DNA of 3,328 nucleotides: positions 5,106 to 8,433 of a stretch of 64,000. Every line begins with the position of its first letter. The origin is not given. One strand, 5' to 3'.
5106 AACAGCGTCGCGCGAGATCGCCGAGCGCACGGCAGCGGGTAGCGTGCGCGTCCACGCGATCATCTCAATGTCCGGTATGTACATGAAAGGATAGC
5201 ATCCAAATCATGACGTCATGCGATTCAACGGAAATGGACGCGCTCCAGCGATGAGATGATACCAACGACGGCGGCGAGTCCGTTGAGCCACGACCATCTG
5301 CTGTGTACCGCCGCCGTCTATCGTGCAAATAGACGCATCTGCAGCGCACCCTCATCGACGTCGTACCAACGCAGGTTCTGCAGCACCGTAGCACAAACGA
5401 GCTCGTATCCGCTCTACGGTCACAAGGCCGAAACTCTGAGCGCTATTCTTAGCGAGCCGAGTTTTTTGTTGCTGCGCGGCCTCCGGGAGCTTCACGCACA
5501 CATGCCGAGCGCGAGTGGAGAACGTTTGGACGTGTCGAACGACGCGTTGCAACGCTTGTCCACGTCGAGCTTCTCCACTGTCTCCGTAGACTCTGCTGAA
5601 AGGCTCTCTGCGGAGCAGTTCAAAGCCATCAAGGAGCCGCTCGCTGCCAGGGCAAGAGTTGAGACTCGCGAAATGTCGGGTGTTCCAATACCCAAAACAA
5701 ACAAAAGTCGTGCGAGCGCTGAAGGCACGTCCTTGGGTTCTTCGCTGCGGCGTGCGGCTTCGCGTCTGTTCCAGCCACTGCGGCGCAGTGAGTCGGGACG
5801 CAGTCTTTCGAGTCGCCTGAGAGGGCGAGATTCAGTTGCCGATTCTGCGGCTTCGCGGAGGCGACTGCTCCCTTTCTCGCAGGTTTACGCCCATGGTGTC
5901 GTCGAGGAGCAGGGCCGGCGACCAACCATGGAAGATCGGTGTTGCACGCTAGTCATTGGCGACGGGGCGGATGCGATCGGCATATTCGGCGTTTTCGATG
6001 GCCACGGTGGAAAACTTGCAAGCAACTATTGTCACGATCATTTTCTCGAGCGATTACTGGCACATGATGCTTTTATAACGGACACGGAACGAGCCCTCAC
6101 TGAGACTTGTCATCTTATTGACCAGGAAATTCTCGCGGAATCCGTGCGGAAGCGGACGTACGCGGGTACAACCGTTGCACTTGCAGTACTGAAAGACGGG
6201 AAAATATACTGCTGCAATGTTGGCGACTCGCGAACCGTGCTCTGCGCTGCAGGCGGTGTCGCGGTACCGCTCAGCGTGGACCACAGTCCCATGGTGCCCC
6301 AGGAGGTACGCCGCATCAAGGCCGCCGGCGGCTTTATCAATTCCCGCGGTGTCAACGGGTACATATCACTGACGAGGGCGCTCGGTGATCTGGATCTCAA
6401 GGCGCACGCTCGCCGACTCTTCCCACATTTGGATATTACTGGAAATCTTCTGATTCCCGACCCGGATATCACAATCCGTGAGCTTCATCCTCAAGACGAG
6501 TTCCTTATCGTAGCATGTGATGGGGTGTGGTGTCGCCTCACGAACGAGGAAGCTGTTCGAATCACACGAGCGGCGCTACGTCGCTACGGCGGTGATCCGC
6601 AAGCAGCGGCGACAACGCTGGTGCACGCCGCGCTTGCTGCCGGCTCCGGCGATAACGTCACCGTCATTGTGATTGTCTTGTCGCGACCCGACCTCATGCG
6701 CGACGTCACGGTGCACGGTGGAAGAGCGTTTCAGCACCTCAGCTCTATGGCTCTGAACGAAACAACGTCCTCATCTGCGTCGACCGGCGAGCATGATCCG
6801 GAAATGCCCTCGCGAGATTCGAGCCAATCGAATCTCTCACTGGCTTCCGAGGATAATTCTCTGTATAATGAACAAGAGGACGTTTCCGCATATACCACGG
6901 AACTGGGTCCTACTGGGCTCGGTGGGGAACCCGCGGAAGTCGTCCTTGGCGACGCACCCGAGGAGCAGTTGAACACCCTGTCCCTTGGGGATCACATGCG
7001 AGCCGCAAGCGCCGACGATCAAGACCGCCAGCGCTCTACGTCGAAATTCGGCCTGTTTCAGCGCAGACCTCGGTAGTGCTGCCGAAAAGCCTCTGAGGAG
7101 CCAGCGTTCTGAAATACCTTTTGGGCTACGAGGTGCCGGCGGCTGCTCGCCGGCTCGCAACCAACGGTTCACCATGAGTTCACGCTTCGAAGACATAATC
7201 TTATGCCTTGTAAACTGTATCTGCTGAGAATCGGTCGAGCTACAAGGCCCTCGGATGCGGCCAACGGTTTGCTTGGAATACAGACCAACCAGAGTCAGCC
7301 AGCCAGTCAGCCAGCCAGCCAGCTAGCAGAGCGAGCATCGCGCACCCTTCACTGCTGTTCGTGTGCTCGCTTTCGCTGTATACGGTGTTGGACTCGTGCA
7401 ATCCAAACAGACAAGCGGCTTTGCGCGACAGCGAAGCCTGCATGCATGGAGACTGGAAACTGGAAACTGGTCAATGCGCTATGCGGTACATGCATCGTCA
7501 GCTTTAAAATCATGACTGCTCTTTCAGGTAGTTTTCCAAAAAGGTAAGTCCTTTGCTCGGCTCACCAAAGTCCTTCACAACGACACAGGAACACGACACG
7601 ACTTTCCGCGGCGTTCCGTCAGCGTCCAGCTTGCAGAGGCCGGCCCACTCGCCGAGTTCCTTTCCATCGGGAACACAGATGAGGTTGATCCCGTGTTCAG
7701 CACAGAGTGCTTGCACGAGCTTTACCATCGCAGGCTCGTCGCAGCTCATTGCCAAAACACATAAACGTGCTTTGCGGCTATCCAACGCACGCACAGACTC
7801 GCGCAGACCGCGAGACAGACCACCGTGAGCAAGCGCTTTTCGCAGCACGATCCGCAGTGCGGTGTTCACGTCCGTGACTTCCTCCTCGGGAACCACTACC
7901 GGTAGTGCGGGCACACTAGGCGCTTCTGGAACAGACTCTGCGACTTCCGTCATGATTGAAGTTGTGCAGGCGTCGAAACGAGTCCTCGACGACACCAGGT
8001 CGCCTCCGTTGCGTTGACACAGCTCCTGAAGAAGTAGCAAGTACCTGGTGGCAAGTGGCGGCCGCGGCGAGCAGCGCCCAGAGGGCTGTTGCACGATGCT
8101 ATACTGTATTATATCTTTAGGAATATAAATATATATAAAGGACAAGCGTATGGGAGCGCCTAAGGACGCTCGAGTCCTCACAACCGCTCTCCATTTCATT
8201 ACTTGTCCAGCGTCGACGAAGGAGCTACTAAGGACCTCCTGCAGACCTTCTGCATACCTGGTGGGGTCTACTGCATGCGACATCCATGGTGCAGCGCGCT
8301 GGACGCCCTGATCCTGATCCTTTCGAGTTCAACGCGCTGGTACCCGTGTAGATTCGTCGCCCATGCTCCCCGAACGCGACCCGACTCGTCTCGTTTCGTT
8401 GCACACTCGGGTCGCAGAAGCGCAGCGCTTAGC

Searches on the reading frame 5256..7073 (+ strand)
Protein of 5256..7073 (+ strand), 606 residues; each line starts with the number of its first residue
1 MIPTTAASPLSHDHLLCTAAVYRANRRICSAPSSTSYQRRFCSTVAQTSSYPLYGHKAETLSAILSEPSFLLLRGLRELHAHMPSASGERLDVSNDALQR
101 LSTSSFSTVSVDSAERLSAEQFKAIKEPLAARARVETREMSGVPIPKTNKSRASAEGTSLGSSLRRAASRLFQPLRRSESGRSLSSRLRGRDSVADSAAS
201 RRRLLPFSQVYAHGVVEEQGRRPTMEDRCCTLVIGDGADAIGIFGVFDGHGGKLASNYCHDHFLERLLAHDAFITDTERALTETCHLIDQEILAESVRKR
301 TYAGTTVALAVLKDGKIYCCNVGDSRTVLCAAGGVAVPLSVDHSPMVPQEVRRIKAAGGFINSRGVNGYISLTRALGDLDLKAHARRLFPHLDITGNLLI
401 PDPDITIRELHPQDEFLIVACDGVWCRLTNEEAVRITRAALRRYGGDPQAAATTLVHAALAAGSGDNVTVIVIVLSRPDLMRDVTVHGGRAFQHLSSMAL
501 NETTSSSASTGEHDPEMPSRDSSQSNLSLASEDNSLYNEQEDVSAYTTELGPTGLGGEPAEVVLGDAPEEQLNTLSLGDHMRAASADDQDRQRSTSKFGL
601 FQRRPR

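Call 15: search_protein_families(library=pfam, proteins=[window:5256-7073:+], max_evalue=0.001)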
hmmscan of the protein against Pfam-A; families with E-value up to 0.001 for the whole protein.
window:5256-7073:+ (606 aa): 2 families
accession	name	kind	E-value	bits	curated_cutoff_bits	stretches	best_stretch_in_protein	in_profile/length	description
PF00481.26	PP2C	-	6e-54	183.8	20.3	1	212-468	2-255/255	Protein phosphatase 2C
PF13672.11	PP2C_2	-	1.9e-05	24.7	24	1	255-435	50-185/209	Protein phosphatase 2C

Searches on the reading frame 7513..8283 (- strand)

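Call 15: search_protein_families(library=pfam, proteins=[window:7513-8283:-], max_evalue=0.001)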
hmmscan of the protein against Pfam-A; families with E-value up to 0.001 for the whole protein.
window:7513-8283:- (257 aa): 1 family
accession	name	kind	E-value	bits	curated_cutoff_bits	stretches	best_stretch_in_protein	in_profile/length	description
PF01248.31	Ribosomal_L7Ae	-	4e-24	84.5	22.1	1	142-235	2-94/95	Ribosomal protein L7Ae/L30e/S12e/Gadd45 family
